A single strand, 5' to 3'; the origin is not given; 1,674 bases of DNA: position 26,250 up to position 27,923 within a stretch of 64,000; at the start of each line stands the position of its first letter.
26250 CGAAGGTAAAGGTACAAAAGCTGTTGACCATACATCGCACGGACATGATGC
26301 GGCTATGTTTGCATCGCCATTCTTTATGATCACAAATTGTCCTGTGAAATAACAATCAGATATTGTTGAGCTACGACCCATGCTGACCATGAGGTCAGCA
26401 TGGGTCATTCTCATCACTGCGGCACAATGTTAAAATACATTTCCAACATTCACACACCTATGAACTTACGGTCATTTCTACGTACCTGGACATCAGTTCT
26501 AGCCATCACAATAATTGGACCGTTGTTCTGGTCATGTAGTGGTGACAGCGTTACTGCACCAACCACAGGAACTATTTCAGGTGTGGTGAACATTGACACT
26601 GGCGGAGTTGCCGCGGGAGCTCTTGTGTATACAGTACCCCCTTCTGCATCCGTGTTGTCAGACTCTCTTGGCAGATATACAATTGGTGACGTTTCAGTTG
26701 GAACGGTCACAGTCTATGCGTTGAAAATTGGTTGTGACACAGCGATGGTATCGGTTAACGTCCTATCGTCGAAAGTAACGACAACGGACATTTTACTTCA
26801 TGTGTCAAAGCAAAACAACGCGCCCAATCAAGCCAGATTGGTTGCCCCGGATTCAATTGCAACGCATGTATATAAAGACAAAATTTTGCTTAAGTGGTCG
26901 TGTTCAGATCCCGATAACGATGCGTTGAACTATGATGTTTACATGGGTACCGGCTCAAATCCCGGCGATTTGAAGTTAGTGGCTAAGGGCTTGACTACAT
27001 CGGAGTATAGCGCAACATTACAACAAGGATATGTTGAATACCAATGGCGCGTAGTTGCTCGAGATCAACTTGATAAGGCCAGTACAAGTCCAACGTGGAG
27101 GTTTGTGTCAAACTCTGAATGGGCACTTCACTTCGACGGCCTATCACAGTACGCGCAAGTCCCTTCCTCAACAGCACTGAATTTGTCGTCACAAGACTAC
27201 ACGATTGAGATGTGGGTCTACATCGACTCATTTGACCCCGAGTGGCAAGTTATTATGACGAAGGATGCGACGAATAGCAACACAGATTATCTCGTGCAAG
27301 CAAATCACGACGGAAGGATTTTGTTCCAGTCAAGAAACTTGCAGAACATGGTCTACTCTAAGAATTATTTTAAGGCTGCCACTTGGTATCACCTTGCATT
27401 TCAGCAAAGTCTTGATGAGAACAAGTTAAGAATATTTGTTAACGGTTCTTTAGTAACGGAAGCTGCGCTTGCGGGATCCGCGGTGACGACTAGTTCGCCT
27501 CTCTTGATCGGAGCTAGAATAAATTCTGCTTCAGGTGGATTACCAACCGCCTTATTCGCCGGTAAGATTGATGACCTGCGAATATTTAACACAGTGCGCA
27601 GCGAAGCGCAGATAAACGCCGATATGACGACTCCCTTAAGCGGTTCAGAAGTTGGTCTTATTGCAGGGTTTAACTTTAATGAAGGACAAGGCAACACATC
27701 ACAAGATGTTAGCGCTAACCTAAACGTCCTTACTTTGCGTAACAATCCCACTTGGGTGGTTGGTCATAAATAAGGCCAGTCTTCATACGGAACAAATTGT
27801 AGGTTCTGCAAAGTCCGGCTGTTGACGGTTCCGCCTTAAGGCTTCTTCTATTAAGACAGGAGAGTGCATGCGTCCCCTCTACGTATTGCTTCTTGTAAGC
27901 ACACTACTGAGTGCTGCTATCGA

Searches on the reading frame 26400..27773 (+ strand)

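Call 12: search_protein_families(library=pfam, proteins=[window:26400-27773:+], max_evalue=0.001)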
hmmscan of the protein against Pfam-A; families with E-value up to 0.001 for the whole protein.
window:26400-27773:+ (457 aa): 3 families
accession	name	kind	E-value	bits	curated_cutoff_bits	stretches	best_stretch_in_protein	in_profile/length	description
PF13385.13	Laminin_G_3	-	6.5e-27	95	27.6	1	247-406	2-151/151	Concanavalin A-like lectin/glucanases superfamily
PF13620.12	CarboxypepD_reg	-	2e-07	31.7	32.3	1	58-133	1-81/82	Carboxypeptidase regulatory-like domain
PF13715.12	CarbopepD_reg_2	-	0.00059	20.3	32.2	0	59-137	1-80/88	CarboxypepD_reg-like domain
